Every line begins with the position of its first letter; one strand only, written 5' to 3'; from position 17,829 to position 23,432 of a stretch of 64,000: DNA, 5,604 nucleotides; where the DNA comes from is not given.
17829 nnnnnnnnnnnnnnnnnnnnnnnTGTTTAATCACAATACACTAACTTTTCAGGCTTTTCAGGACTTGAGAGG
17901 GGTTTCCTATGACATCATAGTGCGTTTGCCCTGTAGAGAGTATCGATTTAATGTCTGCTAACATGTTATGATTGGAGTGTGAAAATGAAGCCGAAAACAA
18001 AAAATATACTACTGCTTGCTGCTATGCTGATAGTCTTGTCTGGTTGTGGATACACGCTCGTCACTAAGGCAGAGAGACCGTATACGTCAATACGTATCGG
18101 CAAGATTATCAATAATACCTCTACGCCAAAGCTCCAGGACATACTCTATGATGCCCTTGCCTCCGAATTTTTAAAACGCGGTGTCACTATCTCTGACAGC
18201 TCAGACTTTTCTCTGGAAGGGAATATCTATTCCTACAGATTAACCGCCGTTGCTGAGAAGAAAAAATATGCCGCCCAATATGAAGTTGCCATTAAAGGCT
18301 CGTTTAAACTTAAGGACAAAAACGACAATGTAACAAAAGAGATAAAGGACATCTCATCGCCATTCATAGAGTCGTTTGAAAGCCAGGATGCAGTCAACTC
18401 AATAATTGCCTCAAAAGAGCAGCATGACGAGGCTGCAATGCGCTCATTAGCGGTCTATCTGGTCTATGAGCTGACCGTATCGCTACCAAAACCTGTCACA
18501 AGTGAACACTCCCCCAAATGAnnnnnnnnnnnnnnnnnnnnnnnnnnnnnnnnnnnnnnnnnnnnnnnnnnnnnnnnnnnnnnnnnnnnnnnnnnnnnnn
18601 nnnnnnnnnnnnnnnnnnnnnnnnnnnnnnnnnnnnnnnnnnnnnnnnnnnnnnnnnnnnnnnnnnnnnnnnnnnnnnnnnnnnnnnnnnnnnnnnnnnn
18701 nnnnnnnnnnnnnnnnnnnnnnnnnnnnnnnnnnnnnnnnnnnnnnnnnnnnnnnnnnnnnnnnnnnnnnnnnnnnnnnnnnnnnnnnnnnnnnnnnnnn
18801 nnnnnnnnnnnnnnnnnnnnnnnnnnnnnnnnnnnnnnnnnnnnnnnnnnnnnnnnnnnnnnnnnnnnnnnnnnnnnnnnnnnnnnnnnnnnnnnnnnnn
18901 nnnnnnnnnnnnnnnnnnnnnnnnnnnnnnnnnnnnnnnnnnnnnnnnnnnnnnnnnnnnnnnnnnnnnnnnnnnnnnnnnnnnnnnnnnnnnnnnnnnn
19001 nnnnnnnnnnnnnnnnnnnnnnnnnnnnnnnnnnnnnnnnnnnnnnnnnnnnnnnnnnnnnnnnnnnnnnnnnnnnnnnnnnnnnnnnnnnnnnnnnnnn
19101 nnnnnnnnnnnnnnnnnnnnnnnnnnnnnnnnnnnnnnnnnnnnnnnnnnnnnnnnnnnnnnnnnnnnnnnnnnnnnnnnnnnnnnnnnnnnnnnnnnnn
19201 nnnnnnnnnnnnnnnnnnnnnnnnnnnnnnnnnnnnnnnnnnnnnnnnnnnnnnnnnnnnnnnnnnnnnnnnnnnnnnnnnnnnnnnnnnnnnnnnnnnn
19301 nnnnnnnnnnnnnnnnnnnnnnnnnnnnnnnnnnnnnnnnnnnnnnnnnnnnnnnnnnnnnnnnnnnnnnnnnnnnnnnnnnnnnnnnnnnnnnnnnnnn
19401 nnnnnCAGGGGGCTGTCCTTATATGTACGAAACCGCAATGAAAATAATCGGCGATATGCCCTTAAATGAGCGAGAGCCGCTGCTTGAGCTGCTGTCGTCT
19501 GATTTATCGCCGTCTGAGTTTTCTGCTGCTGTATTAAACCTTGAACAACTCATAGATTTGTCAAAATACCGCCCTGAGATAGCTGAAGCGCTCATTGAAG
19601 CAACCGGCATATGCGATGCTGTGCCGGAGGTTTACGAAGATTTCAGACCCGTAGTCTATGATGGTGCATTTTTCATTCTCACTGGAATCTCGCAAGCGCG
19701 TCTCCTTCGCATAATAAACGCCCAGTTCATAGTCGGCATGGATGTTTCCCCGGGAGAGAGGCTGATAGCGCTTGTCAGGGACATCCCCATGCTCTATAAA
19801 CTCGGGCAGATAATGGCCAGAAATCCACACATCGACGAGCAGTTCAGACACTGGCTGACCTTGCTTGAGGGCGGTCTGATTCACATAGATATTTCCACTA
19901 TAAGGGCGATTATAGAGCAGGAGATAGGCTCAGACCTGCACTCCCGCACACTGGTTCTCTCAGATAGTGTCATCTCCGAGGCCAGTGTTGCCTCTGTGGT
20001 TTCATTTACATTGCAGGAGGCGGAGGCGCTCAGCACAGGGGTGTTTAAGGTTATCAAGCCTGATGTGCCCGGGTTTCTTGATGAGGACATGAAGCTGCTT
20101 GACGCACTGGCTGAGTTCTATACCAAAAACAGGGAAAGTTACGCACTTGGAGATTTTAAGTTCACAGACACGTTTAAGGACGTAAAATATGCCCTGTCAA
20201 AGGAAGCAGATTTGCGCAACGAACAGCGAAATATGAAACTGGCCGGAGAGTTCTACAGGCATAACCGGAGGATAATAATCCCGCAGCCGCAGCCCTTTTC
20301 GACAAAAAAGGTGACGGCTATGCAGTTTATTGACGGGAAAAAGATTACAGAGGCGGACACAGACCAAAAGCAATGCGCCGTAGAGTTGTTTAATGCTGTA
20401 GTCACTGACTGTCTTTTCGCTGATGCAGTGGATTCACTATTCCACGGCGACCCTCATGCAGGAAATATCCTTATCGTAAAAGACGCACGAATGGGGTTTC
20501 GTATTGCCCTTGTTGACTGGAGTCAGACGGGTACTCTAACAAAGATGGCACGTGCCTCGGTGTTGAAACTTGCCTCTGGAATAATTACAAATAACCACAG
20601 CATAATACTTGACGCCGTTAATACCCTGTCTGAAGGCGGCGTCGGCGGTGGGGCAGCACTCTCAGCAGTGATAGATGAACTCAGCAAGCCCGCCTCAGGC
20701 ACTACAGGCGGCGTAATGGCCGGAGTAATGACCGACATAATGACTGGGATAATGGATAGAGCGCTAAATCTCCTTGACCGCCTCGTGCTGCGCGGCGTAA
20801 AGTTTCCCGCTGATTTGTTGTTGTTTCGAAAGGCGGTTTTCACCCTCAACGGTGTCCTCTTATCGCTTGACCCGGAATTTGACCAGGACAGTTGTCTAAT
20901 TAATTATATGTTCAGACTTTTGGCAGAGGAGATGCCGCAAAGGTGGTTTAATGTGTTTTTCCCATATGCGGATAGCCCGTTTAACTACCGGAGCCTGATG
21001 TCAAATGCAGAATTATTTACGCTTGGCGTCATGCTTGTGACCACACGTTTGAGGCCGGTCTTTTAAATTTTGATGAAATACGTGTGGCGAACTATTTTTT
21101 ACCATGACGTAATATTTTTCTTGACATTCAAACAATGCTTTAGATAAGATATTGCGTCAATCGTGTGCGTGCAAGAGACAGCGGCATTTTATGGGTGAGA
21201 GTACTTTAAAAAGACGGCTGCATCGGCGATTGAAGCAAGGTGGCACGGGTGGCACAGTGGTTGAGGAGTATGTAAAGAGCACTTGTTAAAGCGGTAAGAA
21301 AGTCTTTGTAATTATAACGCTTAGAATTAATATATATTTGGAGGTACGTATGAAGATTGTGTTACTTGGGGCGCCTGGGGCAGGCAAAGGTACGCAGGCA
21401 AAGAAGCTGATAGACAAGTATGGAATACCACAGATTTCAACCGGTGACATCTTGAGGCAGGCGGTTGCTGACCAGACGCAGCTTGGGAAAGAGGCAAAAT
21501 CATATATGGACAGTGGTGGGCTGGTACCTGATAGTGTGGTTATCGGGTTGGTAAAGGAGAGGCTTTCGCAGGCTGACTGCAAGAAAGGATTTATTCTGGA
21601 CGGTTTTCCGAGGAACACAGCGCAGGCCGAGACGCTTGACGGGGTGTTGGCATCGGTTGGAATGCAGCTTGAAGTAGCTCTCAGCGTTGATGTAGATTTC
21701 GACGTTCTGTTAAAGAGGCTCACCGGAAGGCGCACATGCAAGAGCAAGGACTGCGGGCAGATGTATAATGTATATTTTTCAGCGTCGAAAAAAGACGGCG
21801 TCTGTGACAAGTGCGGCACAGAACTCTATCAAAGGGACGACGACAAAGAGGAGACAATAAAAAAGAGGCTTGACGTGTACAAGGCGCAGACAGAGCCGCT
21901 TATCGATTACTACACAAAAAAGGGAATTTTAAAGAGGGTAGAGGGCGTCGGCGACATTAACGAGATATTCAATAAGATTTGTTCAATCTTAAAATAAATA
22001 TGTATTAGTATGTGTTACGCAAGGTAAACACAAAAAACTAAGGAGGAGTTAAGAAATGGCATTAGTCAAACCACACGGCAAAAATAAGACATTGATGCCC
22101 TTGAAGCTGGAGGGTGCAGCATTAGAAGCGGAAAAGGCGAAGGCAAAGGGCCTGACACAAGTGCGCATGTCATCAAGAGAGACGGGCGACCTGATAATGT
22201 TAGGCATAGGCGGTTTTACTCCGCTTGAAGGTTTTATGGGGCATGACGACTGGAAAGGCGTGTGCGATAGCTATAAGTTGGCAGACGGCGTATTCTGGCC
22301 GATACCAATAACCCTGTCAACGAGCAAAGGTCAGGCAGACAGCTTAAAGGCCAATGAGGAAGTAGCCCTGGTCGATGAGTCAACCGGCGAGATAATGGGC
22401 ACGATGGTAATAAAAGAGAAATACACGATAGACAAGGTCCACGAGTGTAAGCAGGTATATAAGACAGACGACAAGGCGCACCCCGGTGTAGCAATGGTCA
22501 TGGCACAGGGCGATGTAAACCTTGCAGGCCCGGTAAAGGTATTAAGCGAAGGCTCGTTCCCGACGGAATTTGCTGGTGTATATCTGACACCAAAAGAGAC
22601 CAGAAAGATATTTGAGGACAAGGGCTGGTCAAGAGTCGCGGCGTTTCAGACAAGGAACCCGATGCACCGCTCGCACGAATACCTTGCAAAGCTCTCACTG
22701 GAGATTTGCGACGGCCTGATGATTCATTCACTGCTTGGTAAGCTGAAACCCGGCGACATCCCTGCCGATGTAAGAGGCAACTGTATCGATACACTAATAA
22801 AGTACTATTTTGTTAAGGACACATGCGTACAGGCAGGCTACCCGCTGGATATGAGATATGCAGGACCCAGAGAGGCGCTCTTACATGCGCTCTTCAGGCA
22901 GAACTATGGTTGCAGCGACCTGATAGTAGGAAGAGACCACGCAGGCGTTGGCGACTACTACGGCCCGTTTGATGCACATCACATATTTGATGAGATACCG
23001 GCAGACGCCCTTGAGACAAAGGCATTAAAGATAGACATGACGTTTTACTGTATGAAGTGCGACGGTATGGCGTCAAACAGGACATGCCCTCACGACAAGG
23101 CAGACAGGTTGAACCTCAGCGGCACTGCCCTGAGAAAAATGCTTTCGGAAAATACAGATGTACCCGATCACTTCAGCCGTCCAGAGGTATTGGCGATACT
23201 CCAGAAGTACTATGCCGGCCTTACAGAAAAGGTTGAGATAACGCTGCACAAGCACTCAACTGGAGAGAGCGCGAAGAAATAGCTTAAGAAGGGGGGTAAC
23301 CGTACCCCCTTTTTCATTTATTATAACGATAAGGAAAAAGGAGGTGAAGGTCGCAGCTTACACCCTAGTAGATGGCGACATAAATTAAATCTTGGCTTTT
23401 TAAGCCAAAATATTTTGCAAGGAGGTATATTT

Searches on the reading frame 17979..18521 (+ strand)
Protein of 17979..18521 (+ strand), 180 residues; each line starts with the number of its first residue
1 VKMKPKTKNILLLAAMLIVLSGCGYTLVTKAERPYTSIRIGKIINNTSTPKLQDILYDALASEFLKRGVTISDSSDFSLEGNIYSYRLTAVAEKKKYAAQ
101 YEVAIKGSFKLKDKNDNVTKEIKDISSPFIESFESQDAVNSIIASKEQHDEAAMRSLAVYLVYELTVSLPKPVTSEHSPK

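Call 48: search_protein_families(library=pfam, proteins=[window:17979-18521:+], max_evalue=0.00001)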
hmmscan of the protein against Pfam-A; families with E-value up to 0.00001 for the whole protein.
window:17979-18521:+ (180 aa): 1 family
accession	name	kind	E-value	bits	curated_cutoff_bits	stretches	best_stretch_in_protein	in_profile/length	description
PF04390.17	LptE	-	1.4e-08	35.8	23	1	36-152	2-102/118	Lipopolysaccharide-assembly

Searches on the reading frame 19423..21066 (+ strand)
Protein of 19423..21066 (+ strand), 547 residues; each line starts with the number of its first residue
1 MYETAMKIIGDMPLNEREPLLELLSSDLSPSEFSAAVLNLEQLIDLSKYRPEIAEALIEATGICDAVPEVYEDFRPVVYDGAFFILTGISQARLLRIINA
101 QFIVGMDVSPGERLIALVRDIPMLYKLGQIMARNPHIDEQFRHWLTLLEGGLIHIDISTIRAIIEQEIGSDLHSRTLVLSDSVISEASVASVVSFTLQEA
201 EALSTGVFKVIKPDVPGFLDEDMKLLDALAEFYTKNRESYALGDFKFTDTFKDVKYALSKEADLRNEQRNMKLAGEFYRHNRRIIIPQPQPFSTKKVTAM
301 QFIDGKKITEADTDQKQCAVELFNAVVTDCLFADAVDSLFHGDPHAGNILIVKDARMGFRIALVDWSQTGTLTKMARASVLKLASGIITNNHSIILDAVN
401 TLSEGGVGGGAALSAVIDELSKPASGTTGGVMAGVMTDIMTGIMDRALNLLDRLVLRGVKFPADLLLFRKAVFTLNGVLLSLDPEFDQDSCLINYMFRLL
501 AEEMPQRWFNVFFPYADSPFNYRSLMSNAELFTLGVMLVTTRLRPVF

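Call 48: search_protein_families(library=pfam, proteins=[window:19423-21066:+], max_evalue=0.00001)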
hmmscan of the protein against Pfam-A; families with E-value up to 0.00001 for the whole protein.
window:19423-21066:+ (547 aa): 1 family
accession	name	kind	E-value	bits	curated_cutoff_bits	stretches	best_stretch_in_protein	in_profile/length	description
PF03109.22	ABC1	-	2.5e-26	92.8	22.9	1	155-395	9-240/244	ABC1 atypical kinase-like domain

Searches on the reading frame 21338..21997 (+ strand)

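Call 48: search_protein_families(library=pfam, proteins=[window:21338-21997:+], max_evalue=0.00001)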
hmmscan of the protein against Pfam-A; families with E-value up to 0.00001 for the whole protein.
window:21338-21997:+ (219 aa): 5 families
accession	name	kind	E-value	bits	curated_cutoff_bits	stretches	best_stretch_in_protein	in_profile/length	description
PF00406.28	ADK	-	1.5e-59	200.9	26.8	1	9-196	1-150/151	Adenylate kinase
PF13207.12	AAA_17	-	3.6e-30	105.5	27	1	10-137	1-128/136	AAA domain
PF05191.20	ADK_lid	-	1.7e-14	53.8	26.6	1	131-168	1-36/36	Adenylate kinase, active site lid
PF17213.9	Hydin_ADK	-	1.8e-06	28.7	27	0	62-89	168-195/196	Hydin Adenylate kinase-like domain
PF13238.12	AAA_18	-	7.2e-06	26.9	29.4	0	7-139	1-119/128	AAA domain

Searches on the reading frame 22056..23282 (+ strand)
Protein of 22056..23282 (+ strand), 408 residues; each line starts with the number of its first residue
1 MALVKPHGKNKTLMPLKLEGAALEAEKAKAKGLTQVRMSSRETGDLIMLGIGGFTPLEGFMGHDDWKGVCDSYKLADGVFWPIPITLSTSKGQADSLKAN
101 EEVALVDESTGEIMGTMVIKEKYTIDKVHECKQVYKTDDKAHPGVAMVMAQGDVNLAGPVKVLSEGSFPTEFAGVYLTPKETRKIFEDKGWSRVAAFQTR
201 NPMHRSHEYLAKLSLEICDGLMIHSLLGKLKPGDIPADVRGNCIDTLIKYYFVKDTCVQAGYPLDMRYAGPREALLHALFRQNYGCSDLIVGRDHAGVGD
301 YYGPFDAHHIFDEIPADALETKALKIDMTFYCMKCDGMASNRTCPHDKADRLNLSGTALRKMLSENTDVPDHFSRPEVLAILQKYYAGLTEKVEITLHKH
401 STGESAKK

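Call 17: search_protein_families(library=pfam, proteins=[window:22056-23282:+], max_evalue=0.00001)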
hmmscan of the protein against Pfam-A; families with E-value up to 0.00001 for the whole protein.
window:22056-23282:+ (408 aa): 2 families
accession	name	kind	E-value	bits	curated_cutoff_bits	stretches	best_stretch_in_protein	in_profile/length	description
PF01747.23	ATP-sulfurylase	-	3e-87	291.9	24.3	1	175-384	3-211/212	ATP-sulfurylase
PF14306.12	PUA_2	-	1.4e-52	177.9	27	1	5-164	2-158/159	PUA-like domain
